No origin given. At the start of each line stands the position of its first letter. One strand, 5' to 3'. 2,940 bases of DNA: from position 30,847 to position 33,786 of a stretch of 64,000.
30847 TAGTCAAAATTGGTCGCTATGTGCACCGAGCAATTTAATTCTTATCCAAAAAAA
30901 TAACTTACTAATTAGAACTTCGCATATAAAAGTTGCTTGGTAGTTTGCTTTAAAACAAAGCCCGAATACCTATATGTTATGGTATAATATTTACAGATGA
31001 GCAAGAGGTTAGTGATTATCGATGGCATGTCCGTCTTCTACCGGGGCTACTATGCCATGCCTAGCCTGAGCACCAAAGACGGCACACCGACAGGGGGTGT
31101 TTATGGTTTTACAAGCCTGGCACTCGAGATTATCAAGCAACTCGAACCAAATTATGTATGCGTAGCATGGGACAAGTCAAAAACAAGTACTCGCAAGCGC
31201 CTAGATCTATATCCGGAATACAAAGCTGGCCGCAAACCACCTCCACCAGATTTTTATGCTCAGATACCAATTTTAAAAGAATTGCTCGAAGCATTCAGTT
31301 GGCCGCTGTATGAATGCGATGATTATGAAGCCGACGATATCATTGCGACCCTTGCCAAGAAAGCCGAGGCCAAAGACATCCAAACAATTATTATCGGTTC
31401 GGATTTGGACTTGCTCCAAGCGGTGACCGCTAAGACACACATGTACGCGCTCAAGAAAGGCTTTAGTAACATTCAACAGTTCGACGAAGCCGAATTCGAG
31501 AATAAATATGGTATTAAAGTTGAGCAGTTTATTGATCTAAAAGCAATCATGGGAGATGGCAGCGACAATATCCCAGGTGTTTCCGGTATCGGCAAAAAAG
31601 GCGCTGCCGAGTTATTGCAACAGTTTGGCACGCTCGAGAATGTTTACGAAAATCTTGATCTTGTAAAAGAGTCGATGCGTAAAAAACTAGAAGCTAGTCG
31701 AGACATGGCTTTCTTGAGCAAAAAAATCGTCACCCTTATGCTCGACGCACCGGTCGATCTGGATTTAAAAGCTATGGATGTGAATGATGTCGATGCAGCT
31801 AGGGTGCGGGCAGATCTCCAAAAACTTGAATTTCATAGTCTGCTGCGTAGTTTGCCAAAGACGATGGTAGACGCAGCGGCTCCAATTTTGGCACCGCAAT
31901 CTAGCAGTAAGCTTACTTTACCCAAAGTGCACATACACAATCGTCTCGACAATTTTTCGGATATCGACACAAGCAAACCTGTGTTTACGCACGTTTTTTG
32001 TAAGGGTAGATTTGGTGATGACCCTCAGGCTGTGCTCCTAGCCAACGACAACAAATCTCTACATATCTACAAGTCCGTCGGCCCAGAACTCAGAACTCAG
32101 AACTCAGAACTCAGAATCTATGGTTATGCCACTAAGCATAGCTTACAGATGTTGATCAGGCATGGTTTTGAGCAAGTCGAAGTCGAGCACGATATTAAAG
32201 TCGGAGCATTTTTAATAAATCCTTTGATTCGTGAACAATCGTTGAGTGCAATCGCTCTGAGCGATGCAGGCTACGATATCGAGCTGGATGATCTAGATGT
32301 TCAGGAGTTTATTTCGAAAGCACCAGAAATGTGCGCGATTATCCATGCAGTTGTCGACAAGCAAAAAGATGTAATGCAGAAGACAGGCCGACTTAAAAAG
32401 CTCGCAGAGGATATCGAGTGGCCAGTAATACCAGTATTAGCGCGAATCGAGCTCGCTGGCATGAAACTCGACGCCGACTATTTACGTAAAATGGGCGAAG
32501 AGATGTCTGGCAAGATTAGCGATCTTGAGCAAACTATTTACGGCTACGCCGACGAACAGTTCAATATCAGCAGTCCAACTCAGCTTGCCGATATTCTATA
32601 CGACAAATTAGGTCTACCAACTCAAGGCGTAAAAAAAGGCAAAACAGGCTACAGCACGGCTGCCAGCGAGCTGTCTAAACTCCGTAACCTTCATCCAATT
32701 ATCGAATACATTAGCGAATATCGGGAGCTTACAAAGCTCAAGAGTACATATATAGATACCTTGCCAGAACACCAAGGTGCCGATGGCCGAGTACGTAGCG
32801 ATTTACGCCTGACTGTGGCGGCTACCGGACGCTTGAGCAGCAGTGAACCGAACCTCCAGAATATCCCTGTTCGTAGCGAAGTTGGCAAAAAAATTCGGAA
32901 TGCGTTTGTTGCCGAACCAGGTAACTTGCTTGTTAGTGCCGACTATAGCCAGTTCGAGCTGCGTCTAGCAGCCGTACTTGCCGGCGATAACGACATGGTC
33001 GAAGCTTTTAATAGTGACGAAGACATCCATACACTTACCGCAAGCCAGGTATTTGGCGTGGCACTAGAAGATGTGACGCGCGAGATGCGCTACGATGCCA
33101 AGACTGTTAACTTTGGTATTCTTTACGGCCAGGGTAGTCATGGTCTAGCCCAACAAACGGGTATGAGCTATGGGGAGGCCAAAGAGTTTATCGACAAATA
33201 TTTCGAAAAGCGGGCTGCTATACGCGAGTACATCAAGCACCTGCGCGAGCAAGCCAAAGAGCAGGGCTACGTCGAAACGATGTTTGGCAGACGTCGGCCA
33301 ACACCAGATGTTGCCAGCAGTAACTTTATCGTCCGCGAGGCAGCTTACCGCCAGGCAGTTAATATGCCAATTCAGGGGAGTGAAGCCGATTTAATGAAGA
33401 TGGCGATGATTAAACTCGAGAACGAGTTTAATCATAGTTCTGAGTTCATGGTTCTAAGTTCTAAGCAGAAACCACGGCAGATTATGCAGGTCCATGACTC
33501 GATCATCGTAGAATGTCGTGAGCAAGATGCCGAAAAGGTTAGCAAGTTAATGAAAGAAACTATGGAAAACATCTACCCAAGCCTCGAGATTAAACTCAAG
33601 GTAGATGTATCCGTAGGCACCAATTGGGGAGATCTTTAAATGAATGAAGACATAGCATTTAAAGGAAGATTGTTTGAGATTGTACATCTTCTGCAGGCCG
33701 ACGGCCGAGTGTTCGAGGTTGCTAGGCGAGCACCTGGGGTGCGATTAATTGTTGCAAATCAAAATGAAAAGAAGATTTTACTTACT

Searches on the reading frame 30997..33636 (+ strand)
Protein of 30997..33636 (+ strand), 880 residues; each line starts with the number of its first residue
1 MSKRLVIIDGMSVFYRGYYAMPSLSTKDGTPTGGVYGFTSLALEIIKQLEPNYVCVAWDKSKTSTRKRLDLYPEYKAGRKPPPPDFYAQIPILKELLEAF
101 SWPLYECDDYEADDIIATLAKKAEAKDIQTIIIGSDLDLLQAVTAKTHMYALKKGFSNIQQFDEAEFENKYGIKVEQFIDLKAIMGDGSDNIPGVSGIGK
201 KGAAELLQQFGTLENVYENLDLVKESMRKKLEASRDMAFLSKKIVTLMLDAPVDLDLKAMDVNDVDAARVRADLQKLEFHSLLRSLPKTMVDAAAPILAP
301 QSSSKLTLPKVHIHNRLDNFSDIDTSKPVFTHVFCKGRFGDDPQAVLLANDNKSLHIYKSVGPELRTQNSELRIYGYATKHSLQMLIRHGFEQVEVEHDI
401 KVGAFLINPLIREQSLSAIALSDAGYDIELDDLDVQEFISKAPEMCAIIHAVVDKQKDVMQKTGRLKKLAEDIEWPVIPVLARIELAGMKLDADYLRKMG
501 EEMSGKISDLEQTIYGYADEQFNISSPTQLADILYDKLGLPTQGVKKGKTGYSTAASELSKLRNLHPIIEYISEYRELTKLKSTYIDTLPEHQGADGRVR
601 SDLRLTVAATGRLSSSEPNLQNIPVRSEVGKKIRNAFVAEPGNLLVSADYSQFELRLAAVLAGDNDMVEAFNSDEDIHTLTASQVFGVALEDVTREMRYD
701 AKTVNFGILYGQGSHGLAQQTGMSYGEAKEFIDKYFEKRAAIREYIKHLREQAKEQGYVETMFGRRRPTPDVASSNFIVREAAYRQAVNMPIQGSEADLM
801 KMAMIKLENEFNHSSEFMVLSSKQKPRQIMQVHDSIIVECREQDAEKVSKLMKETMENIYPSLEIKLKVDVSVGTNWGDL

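Call 26: find_homologous_proteins(query=window:30997-33636:+, max_evalue=1e-50)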
Query window:30997-33636:+ (880 aa): 8000 proteins with E <= 1e-50 among 8000 candidates; the best 120 are listed.
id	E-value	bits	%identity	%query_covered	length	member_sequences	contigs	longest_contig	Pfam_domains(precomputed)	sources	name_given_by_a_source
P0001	0.0e+0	1965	100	100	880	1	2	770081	PF01367.26,PF02739.23,PF00476.27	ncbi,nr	ncbi:DNA polymerase I [Candidatus Saccharibacteria bacterium]|nr:DNA polymerase I [Candidatus Saccha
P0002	0.0e+0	1540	80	98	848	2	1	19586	PF01367.26,PF02739.23,PF00476.27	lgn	-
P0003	0.0e+0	1331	68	100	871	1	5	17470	PF01367.26,PF02739.23,PF00476.27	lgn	-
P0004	0.0e+0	1126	60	100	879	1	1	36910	PF01367.26,PF02739.23,PF00476.27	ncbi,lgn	ncbi:MAG: DNA polymerase I [Patescibacteria group bacterium]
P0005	0.0e+0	1117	58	100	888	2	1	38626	PF01367.26,PF02739.23,PF00476.27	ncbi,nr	ncbi:DNA polymerase I [Candidatus Saccharibacteria bacterium]|nr:DNA polymerase I [Candidatus Saccha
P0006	0.0e+0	1116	58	100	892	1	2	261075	PF01367.26,PF02739.23,PF00476.27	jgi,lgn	jgi:DNA polymerase-1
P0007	0.0e+0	1114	60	97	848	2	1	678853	PF01367.26,PF02739.23,PF00476.27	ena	-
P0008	0.0e+0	1108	57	100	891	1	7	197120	PF01367.26,PF02739.23,PF00476.27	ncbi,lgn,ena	-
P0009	0.0e+0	1108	57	100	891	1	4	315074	PF01367.26,PF02739.23,PF00476.27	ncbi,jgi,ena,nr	ncbi:MAG TPA: DNA polymerase I [Candidatus Saccharibacteria bacterium]|jgi:DNA polymerase-1|nr:DNA p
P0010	0.0e+0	1108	57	100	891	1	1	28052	PF01367.26,PF02739.23,PF00476.27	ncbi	-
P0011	0.0e+0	1108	57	100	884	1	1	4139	PF01367.26,PF02739.23,PF00476.27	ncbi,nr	ncbi:MAG TPA: DNA polymerase I, partial [Candidatus Saccharibacteria bacterium]|nr:DNA polymerase I 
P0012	0.0e+0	1107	57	100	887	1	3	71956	PF01367.26,PF02739.23,PF00476.27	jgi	jgi:DNA polymerase-1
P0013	0.0e+0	1106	57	100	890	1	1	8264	PF01367.26,PF02739.23,PF00476.27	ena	-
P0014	0.0e+0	1103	57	100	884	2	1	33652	PF01367.26,PF02739.23,PF00476.27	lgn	-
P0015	0.0e+0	1101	58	100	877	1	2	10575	PF01367.26,PF02739.23,PF00476.27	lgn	-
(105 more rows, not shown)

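Call 28: find_encoding_contigs(protein=P0002, flank=10000, max_places=4)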
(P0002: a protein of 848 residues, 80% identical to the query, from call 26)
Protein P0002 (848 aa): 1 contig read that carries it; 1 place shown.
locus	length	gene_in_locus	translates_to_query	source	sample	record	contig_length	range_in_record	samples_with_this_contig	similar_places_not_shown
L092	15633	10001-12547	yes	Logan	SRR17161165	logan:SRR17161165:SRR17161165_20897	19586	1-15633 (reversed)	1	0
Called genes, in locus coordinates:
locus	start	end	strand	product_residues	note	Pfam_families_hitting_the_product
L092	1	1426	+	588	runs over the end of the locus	PF01807:Zn_ribbon_DnaG, PF08275:DNAG_N, PF01751:Toprim, PF13362:Toprim_3 (weak), PF13662:Toprim_4, PF13155:Toprim_2, PF10410:DnaB_bind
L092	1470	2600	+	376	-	PF00140:Sigma70_r1_2, PF04542:Sigma70_r2, PF04539:Sigma70_r3, PF04545:Sigma70_r4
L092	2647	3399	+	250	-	PF02224:Cytidylate_kin, PF13238:AAA_18 (faint)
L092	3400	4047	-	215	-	PF01625:PMSR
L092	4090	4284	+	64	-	-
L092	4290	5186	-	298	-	PF02557:VanY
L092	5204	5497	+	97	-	-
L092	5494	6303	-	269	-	-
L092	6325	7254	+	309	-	PF00291:PALP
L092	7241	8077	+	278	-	-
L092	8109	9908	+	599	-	PF09818:ABC_ATPase (faint), PF00005:ABC_tran, PF02463:SMC_N (faint), PF13304:AAA_21 (faint)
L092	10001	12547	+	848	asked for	PF02739:5_3_exonuc_N, PF01367:5_3_exonuc, PF00476:DNA_pol_A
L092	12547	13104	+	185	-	PF00293:NUDIX (weak)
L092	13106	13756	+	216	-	PF20408:Abhydrolase_11 (faint)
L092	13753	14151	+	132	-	-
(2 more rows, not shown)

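Call 29: find_encoding_contigs(protein=P0003, flank=10000, max_places=4)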
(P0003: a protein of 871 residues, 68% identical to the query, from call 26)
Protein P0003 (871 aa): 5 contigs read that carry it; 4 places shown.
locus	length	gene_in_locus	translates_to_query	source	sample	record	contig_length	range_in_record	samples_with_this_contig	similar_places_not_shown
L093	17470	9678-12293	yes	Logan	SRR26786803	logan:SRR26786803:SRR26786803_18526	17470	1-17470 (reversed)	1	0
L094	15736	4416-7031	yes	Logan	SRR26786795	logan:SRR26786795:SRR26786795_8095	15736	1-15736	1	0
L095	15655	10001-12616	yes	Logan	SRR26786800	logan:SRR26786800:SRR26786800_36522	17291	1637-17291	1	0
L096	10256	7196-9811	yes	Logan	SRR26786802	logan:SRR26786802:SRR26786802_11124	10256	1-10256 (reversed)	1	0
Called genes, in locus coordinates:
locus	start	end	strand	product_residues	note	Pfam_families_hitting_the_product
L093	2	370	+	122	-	?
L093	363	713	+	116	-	PF04237:YjbR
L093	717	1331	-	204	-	-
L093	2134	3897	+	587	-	PF01807:Zn_ribbon_DnaG, PF08275:DNAG_N, PF01751:Toprim, PF13155:Toprim_2, PF13362:Toprim_3 (weak), PF13662:Toprim_4, PF10410:DnaB_bind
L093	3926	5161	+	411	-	PF00140:Sigma70_r1_2, PF04542:Sigma70_r2, PF04539:Sigma70_r3, PF04545:Sigma70_r4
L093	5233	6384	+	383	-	-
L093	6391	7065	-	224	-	PF01625:PMSR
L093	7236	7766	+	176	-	-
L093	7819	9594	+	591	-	PF02463:SMC_N, PF00005:ABC_tran, PF13304:AAA_21 (faint)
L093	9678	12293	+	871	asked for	PF02739:5_3_exonuc_N, PF01367:5_3_exonuc, PF00476:DNA_pol_A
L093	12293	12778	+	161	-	PF00186:DHFR_1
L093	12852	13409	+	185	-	PF01817:CM_2 (weak)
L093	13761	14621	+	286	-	PF01149:Fapy_DNA_glyco, PF06831:H2TH, PF06827:zf-FPG_IleRS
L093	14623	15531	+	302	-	PF06144:DNA_pol3_delta (weak), PF21694:DNA_pol3_delta_C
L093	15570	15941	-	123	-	PF01649:Ribosomal_S20p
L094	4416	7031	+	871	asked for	PF02739:5_3_exonuc_N, PF01367:5_3_exonuc, PF00476:DNA_pol_A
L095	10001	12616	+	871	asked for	PF02739:5_3_exonuc_N, PF01367:5_3_exonuc, PF00476:DNA_pol_A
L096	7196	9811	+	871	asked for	PF02739:5_3_exonuc_N, PF01367:5_3_exonuc, PF00476:DNA_pol_A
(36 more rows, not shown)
